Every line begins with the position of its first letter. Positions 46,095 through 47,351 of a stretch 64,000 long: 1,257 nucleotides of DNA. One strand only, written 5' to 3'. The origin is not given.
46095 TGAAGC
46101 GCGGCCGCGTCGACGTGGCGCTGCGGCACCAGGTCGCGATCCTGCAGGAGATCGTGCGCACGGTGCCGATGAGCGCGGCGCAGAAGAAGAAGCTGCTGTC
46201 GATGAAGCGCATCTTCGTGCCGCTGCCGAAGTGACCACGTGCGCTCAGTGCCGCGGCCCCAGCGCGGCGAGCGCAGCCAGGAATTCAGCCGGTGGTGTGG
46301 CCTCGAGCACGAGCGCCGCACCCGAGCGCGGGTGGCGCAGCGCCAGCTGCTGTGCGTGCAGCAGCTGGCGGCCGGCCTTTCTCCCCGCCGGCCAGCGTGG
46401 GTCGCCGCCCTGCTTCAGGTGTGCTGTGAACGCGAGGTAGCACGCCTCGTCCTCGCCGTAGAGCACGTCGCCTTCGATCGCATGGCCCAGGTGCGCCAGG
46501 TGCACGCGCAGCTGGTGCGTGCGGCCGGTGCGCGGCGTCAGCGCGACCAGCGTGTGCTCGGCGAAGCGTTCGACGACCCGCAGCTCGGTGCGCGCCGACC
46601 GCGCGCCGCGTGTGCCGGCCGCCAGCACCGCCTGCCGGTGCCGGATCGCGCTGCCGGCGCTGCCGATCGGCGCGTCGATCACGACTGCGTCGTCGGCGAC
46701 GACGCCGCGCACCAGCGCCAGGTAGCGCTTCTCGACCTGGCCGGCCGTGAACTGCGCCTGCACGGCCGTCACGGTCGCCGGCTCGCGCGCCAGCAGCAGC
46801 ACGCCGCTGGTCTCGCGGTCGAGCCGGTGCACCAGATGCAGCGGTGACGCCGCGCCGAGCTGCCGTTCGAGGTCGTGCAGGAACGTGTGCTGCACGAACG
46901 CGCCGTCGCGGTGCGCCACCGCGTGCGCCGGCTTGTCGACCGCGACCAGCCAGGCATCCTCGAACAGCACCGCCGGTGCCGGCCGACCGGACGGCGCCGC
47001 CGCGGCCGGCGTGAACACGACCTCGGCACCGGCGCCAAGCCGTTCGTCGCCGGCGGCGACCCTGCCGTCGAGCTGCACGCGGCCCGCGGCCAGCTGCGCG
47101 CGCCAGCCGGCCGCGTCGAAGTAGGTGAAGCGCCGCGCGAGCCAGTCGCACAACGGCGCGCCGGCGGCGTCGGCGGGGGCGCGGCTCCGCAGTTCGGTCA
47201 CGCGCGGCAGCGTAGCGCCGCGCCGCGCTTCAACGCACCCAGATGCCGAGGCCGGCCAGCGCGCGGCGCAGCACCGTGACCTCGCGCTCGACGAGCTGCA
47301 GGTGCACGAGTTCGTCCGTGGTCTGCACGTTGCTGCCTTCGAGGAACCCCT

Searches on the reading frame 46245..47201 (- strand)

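Call 55: search_protein_families(library=pfam, proteins=[window:46245-47201:-], max_evalue=0.0001)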
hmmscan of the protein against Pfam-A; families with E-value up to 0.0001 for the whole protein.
window:46245-47201:- (318 aa): 1 family
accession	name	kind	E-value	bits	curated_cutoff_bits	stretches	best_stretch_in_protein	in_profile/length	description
PF00849.27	PseudoU_synth_2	-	2.4e-29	103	26.8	1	85-237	2-152/152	RNA pseudouridylate synthase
